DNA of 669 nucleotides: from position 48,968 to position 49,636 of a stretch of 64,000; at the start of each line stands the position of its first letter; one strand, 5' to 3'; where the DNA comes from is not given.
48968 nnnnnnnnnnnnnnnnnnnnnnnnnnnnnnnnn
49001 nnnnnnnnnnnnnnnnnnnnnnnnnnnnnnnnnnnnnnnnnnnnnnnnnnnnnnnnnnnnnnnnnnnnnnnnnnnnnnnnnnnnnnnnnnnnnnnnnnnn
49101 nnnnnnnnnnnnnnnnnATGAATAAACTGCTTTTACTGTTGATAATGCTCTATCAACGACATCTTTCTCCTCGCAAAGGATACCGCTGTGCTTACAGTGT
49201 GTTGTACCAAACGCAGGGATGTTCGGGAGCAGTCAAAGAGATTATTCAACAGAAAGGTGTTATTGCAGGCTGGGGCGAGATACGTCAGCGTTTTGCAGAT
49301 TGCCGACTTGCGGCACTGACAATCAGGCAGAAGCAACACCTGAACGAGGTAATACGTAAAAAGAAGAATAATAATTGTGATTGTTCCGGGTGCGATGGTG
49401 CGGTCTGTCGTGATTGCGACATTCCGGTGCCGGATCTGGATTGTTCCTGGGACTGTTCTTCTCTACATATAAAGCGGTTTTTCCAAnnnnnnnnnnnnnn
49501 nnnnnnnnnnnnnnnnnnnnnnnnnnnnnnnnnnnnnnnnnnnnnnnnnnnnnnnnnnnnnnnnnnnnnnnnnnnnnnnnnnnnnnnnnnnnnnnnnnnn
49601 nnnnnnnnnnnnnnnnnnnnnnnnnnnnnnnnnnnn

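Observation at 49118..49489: YidD-like protein with an 8-cysteine C-terminal tail, wedged between hokA and the cspA terminator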

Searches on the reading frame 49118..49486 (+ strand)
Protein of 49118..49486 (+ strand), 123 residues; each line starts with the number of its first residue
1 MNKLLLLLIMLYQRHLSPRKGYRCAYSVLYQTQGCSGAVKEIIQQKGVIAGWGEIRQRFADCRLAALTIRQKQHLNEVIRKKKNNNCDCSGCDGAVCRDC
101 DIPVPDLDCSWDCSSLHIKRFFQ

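Call 4: search_protein_families(proteins=[window:49118-49486:+], library=ncbifam, max_evalue=1)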
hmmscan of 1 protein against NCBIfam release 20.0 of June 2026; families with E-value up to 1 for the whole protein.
window:49118-49486:+ (123 aa): 1 family
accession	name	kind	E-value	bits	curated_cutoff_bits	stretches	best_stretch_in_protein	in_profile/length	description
TIGR00278.2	TIGR00278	equivalog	4.8e-21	74.4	40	1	3-67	2-61/64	membrane protein insertion efficiency factor YidD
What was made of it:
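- On YidD superfamily (Pfam PF01809 / NCBIfam TIGR00278): TIGR00278 at 74.4 bits against a curated cutoff of 40, profile positions 2-61 of 64 (call 4).
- Family: TIGR00278 at 74.4 bits against a cutoff of 40 (call 4).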

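Call 6: profile_search(protein=window:49118-49486:+)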
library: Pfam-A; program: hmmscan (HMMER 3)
A. the first sequence (123 residues): domains with independent E <= 10: 4; with E <= 0.001: 1
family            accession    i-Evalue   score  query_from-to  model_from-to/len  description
YidD              PF01809.23    1.4e-05    25.2       3-63          2-57/67  Putative membrane protein insertion efficiency factor
FeoB_associated   PF12669.12      0.027    15.2      78-100        20-43/44  FeoB-associated Cys-rich membrane protein
PrpR_N            PF06506.16       0.17    11.9      27-98         62-131/167  Propionate catabolism activator
DUF5363           PF17320.7        0.42    10.9      81-105        14-37/54  Family of unknown function (DUF5363)
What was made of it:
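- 49118..49315 (+): YidD-like domain, residues 1-66. Carries the invariant Y12 Q13 S17 P18 R19 K20 G21 and the three family cysteines C24, C35, C62. There is a 5-residue insertion between C24 and C35 relative to canonical YidD. TIGR00278 and PF01809 matches (calls 4, 6).
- On YidD superfamily (Pfam PF01809 / NCBIfam TIGR00278): PF01809 i-Evalue 1.4e-5, score 25.2, model positions 2-57 of 67, which is weak (call 6).
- On Metal-binding / metallothionein-like proteins: No Pfam or NCBIfam metal-binding domain was found (calls 4, 6).
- Closest known: FeoB-associated Cys-rich membrane protein. Same: A weak compositional match of residues 78-100 (E 0.027, call 6).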

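Call 11: find_homologous_proteins(query=window:49118-49486:+, max_evalue=0.001)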
Query window:49118-49486:+ (123 aa): 27 proteins with E <= 0.001 among 31 candidates.
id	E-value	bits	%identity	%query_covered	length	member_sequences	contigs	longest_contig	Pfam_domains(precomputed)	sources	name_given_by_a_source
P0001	7.9e-70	251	89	100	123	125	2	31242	PF01809.24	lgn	-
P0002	1.9e-68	246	98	89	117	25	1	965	PF01809.24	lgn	-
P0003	2.5e-63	230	82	100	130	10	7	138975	PF01809.24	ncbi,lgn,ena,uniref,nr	ncbi:TPA: membrane protein insertion efficiency factor YidD [Escherichia coli]|uniref:membrane prote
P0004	9.6e-41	157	60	98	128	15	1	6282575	PF01809.24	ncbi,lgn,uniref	ncbi:membrane protein insertion efficiency factor YidD [Klebsiella sp. MISC125]|uniref:membrane prot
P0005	9.9e-40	153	60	97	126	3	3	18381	PF01809.24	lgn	-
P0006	2.3e-39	152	62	97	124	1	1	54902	PF01809.24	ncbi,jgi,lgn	ncbi:MAG TPA: membrane protein insertion efficiency factor YidD [Klebsiella sp.]|jgi:putative compon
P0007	2.5e-38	149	57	98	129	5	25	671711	PF01809.24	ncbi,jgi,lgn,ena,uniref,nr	ncbi:Putative membrane protein insertion efficiency factor [Klebsiella spallanzanii]|jgi:putative co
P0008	2.0e-33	133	54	93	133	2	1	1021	PF01809.24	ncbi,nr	ncbi:MAG: membrane protein insertion efficiency factor YidD [Pluralibacter gergoviae]|nr:membrane pr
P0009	5.4e-30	122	52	98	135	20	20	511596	PF01809.24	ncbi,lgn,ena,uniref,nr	ncbi:membrane protein insertion efficiency factor YidD [Klebsiella aerogenes]|uniref:membrane protei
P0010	2.4e-28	117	91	52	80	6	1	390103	-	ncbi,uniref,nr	ncbi:membrane protein insertion efficiency factor YidD [Escherichia sp. E2661]|uniref:membrane prote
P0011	1.5e-27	114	48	98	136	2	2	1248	PF01809.24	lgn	-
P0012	1.4e-26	111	64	69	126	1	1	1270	PF01809.24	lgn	-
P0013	8.3e-26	108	78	52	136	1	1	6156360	-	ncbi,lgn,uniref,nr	ncbi:membrane protein insertion efficiency factor YidD [Klebsiella sp. RHBSTW-00215]|uniref:membrane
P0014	2.3e-25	107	49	93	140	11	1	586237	PF01809.24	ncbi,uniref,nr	ncbi:membrane protein insertion efficiency factor YidD [Superficieibacter sp. 1612_C1]|uniref:membra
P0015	8.3e-21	92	47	94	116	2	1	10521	PF01809.24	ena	-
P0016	2.2e-17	81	45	90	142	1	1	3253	PF01809.24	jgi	jgi:putative component of membrane protein insertase Oxa1/YidC/SpoIIIJ protein YidD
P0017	2.3e-16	78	41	90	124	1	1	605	PF01809.24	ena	-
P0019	2.3e-12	65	44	80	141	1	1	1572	PF01809.24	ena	-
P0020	2.4e-12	65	42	77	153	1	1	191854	PF01809.24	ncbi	-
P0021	6.4e-12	64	56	55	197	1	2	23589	PF01809.24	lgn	-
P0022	4.4e-9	54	38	68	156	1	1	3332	PF01809.24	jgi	jgi:putative component of membrane protein insertase Oxa1/YidC/SpoIIIJ protein YidD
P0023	4.5e-9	54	35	88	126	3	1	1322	PF01809.24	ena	-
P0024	7.4e-9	54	54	41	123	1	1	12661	PF01809.24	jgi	jgi:putative component of membrane protein insertase Oxa1/YidC/SpoIIIJ protein YidD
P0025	3.7e-8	51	35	89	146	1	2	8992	PF01809.24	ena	-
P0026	1.0e-6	47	38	73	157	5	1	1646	PF01809.24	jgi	jgi:putative component of membrane protein insertase Oxa1/YidC/SpoIIIJ protein YidD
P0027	8.5e-6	44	47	50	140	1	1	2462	PF01809.24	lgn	-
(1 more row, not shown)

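Call 14: find_encoding_contigs(protein=P0004, flank=5000, max_places=3)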
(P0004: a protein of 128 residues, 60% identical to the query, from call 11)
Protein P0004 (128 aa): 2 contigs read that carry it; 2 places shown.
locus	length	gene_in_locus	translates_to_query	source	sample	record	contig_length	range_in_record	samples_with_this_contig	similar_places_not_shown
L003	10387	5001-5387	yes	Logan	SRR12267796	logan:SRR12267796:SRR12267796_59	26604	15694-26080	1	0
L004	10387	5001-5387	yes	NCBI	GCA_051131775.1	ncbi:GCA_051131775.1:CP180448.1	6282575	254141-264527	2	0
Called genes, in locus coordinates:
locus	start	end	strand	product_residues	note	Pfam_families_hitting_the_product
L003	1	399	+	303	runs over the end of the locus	PF02091:tRNA-synt_2e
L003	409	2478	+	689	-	PF02092:tRNA_synt_2f, PF05746:DALR_1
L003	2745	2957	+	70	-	PF01848:HOK_GEF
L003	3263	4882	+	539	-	PF00005:ABC_tran, PF02463:SMC_N (faint), PF13401:AAA_22 (faint), PF13304:AAA_21 (faint), PF00005:ABC_tran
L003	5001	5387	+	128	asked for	PF01809:YidD (weak)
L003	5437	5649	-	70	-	PF00313:CSD, PF08206:OB_RNB (faint)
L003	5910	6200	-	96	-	-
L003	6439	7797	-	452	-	PF12832:MFS_1_like (faint), PF00083:Sugar_tr, PF07690:MFS_1, PF06779:MFS_4, PF07690:MFS_1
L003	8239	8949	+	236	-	PF11254:DUF3053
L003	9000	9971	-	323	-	PF00389:2-Hacid_dh, PF02826:2-Hacid_dh_C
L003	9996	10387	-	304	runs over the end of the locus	?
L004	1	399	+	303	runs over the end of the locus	PF02091:tRNA-synt_2e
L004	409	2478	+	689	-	PF02092:tRNA_synt_2f, PF05746:DALR_1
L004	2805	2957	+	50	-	PF01848:HOK_GEF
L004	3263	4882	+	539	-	PF00005:ABC_tran, PF02463:SMC_N (faint), PF13401:AAA_22 (faint), PF13304:AAA_21 (faint), PF00005:ABC_tran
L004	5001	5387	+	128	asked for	PF01809:YidD (weak)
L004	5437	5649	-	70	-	PF00313:CSD, PF08206:OB_RNB (faint)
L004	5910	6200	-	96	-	-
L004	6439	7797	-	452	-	PF12832:MFS_1_like (faint), PF00083:Sugar_tr, PF07690:MFS_1, PF06779:MFS_4, PF07690:MFS_1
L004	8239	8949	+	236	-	PF11254:DUF3053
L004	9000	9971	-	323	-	PF00389:2-Hacid_dh, PF02826:2-Hacid_dh_C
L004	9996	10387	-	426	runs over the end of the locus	PF00083:Sugar_tr (weak), PF07690:MFS_1, PF11700:ATG22 (weak), PF07690:MFS_1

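Call 15: find_encoding_contigs(protein=P0009, flank=5000, max_places=3)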
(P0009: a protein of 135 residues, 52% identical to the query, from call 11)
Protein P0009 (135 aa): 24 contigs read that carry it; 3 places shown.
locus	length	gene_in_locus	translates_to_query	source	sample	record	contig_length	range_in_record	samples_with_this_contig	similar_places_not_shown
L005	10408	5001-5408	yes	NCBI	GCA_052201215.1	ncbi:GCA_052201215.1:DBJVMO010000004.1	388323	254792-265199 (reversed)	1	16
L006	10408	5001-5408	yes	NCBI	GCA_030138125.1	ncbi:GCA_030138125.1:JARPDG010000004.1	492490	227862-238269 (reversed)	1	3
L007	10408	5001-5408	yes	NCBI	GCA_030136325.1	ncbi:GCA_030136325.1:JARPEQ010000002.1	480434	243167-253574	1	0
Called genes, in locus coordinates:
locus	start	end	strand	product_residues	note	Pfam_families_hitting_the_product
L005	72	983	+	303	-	PF02091:tRNA-synt_2e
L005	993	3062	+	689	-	PF02092:tRNA_synt_2f, PF05746:DALR_1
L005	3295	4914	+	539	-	PF00005:ABC_tran, PF02463:SMC_N (faint), PF13401:AAA_22 (faint), PF13304:AAA_21 (faint), PF00005:ABC_tran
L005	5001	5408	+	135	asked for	PF01809:YidD (weak)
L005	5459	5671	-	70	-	PF00313:CSD, PF08206:OB_RNB (faint)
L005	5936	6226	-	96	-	-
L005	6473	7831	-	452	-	PF00083:Sugar_tr, PF07690:MFS_1, PF12832:MFS_1_like (faint), PF06779:MFS_4, PF07690:MFS_1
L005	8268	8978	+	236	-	PF11254:DUF3053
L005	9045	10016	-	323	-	PF00389:2-Hacid_dh, PF02826:2-Hacid_dh_C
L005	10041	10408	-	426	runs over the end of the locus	PF00083:Sugar_tr (weak), PF07690:MFS_1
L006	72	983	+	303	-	PF02091:tRNA-synt_2e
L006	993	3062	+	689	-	PF02092:tRNA_synt_2f, PF05746:DALR_1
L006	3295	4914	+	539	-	PF00005:ABC_tran, PF02463:SMC_N (faint), PF13401:AAA_22 (faint), PF13304:AAA_21 (faint), PF00005:ABC_tran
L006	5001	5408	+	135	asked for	PF01809:YidD (weak)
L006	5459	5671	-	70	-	PF00313:CSD, PF08206:OB_RNB (faint)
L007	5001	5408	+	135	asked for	PF01809:YidD (weak)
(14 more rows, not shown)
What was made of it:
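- Tried and rejected: Rejected on comparative context (calls 14, 15).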

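Call 16: find_encoding_contigs(protein=P0020, flank=6000, max_places=3)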
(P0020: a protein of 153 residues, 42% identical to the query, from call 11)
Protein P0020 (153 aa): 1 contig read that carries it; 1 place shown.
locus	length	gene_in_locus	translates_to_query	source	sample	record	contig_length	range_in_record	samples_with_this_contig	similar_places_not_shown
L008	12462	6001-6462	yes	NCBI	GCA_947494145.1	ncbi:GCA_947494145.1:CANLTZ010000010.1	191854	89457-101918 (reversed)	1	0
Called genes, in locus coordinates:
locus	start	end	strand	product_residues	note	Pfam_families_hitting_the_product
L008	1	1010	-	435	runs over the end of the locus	PF01554:MatE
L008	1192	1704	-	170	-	PF03061:4HBT, PF13622:4HBT_3 (weak)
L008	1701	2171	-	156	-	PF13622:4HBT_3 (weak), PF03061:4HBT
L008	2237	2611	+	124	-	PF00376:MerR, PF13411:MerR_1, PF09278:MerR-DNA-bind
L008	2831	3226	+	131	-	PF00376:MerR, PF13411:MerR_1, PF09278:MerR-DNA-bind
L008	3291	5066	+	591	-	PF02771:Acyl-CoA_dh_N, PF02770:Acyl-CoA_dh_M, PF00441:Acyl-CoA_dh_1, PF22924:ACOX_C_alpha1 (weak), PF12806:Acyl-CoA_dh_C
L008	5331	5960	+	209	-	PF02798:GST_N, PF00043:GST_C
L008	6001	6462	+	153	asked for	PF01809:YidD (weak)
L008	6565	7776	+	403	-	PF00108:Thiolase_N, PF02803:Thiolase_C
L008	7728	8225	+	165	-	-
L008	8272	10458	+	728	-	PF00378:ECH_1, PF16113:ECH_2, PF01266:DAO (weak), PF02737:3HCDH_N, PF00725:3HCDH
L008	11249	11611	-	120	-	-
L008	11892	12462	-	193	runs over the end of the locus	PF13403:Hint_2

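Call 17: find_encoding_contigs(protein=P0021, flank=6000, max_places=3)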
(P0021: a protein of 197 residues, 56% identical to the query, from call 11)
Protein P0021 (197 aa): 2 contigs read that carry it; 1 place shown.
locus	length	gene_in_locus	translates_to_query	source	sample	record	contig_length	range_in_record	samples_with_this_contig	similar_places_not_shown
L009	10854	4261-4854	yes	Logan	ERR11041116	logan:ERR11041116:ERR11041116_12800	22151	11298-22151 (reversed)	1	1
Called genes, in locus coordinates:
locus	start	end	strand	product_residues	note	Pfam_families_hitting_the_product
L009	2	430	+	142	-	?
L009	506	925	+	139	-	-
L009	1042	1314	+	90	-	-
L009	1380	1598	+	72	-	-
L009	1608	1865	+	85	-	-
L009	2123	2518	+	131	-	-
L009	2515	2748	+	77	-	-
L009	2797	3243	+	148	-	-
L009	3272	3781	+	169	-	-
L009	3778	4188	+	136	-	-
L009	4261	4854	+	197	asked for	PF01809:YidD (weak)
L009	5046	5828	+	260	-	PF07486:Hydrolase_2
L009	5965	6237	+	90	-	-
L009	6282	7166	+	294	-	-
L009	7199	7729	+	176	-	-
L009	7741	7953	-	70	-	-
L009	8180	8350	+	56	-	-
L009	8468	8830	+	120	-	PF14216:DUF4326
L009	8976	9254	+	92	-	-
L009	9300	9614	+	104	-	-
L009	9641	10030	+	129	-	-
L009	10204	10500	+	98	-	-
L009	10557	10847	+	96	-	-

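Call 18: find_encoding_contigs(protein=P0015, flank=6000, max_places=3)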
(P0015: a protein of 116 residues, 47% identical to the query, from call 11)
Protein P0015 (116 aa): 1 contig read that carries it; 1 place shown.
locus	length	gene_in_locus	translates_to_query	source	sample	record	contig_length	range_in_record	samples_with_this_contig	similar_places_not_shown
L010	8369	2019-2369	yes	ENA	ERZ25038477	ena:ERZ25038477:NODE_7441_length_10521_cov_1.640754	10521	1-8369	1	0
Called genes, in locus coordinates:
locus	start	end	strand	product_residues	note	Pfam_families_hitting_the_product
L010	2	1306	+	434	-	?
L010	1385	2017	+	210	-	PF02798:GST_N, PF13417:GST_N_3, PF13409:GST_N_2, PF00043:GST_C (weak), PF13410:GST_C_2 (weak)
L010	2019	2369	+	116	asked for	PF01809:YidD (weak)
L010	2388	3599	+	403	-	PF00108:Thiolase_N, PF02803:Thiolase_C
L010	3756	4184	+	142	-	-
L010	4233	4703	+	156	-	PF00190:Cupin_1 (weak), PF05899:Cupin_3 (weak), PF07883:Cupin_2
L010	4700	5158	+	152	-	-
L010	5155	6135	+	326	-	PF05899:Cupin_3 (faint), PF02311:AraC_binding (faint), PF07883:Cupin_2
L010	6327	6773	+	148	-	-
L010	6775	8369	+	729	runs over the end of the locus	PF00378:ECH_1, PF16113:ECH_2, PF01266:DAO (weak), PF02737:3HCDH_N, PF00725:3HCDH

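Call 21: find_related_loci(query=A2, collection=genome_contigs, flank=6000)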
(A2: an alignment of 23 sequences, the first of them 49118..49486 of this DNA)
Query A2 (123 aa) in genome_contigs; peptide patterns used: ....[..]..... (x = any residue, [..] = any of these).
140 stretches matched a pattern; 130 encode a relative of the query (tblastn E <= 1e-3); the best 80 are kept; 80 distinct loci.
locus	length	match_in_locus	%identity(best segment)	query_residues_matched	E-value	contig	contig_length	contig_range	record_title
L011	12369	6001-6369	89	1-123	2e-72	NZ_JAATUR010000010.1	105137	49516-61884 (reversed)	Escherichia coli strain SCPM-O-B-8794 10length=105137, whole genome shotgun sequence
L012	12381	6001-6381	57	1-121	5e-43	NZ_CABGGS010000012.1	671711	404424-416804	Klebsiella spallanzanii isolate SB6411, whole genome shotgun sequence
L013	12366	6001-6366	54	1-114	5e-37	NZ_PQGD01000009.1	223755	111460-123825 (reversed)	Superficieibacter electus strain BP-1 NODE_9_length_223755_cov_36.2571, whole genome shotgun sequence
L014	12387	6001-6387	49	1-114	7e-33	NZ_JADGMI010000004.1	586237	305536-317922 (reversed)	Superficieibacter sp. 1612_C1 1612_C1_4, whole genome shotgun sequence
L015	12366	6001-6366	42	1-103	2e-22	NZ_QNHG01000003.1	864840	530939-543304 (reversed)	Pseudogemmobacter bohemicus strain Cd-10 scaffold00003, whole genome shotgun sequence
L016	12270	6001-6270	47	1-93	6e-22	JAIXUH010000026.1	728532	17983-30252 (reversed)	MAG: Rhodobacter sp. isolate D1_MAG_00012 pond_D1_MAG_00012_000000000022, whole genome shotgun sequence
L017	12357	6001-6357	41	1-116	2e-21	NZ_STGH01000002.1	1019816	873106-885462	Rhodobacter sp. SY28-1 SY28-1_ctg002, whole genome shotgun sequence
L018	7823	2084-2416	41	1-102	2e-20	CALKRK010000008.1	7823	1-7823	MAG: uncultured Arenicella sp. isolate R1_Bin_METABAT__234_1 genome assembly, contig: c_000002766867, whole genome shotg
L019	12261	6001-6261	44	8-92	6e-20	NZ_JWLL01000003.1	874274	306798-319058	Tateyamaria sp. ANG-S1 contig_3, whole genome shotgun sequence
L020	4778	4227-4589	41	1-120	8e-20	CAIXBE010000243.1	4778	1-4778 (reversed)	MAG: uncultured Rhodobacterales bacterium isolate Loclat_bin-14305 genome assembly, contig: bin-14305:243/632, whole gen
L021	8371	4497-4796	41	1-104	1e-19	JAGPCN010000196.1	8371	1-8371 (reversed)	MAG: Fuscovulum sp. isolate Gw_SlAct_bin_275 Gw_SlAct_30223_length_8371_cov_7.649321, whole genome shotgun sequence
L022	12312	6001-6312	40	6-122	2e-19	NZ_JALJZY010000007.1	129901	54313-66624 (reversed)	Neisseria sp. HSC-16F19 Ga0493908_07, whole genome shotgun sequence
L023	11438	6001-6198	58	1-66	5e-19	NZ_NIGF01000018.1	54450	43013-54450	Abditibacterium utsteinense strain LMG 29911 Contig0018, whole genome shotgun sequence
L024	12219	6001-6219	51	1-73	9e-19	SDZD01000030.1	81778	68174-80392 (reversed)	MAG: bacterium isolate PMG_196 scaffold_441, whole genome shotgun sequence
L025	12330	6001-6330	37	6-115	7e-18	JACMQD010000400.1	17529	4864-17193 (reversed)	MAG: Herminiimonas sp. isolate LF-bin-404 FL-bin-404-contig-k141_1997577, whole genome shotgun sequence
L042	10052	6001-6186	53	8-69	1e-14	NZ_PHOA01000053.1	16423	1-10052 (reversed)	Kocuria tytonicola strain DSM 104133 NODE_53_length_16423_cov_7.75448_ID_4472, whole genome shotgun sequence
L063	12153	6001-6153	57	6-56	1e-12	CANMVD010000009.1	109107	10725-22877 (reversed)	uncultured Tateyamaria sp. isolate 26.fasta genome assembly, contig: NODE_9, whole genome shotgun sequence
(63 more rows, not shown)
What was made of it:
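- Subfamily size: 130 confirmed hits to the motif in 100,044 species genomes, including Rhodobacterales, Burkholderiales, Neisseriales, Actinomycetes, Deinococcus, Abditibacteriota and Cyanobacteria (call 21).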

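Call 29: find_encoding_contigs(protein=P0003, flank=4000, max_places=4)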
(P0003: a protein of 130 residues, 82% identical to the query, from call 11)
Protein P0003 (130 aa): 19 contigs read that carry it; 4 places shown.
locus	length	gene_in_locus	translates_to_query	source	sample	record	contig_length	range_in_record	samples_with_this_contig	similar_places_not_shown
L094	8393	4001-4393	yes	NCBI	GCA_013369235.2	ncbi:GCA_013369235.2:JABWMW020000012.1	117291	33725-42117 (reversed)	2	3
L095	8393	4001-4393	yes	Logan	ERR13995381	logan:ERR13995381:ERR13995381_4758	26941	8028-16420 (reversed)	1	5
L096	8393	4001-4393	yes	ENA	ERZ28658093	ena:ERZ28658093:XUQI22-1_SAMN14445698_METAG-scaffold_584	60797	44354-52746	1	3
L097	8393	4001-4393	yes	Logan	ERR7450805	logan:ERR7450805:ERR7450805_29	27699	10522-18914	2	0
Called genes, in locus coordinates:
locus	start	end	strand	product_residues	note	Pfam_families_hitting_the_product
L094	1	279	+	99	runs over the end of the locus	PF13983:YsaB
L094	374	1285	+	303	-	PF02091:tRNA-synt_2e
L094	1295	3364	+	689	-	PF02092:tRNA_synt_2f, PF05746:DALR_1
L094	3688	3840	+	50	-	PF01848:HOK_GEF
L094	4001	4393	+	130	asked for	PF01809:YidD (weak)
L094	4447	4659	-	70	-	PF00313:CSD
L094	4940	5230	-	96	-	PF15731:MqsA_antitoxin (weak), PF01381:HTH_3 (weak)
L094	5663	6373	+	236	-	PF11254:DUF3053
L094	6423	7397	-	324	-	PF00389:2-Hacid_dh, PF02826:2-Hacid_dh_C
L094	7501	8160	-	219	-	PF13441:Gly-zipper_YMGG, PF13488:Gly-zipper_Omp, PF00691:OmpA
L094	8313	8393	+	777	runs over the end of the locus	PF18364:Molybdopterin_N (weak), PF00384:Molybdopterin, PF01568:Molydop_binding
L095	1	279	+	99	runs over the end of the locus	PF13983:YsaB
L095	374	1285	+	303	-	PF02091:tRNA-synt_2e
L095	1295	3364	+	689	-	PF02092:tRNA_synt_2f, PF05746:DALR_1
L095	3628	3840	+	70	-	PF01848:HOK_GEF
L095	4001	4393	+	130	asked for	PF01809:YidD (weak)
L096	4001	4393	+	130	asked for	PF01809:YidD (weak)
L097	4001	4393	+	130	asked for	PF01809:YidD (weak)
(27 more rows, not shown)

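Call 37: search_solved_structures(query=A3, max_evalue=1, show_alignments=2)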
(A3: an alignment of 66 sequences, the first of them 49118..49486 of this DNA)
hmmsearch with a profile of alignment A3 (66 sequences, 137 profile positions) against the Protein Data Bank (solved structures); distinct sequences matched with E-value up to 1: 0.
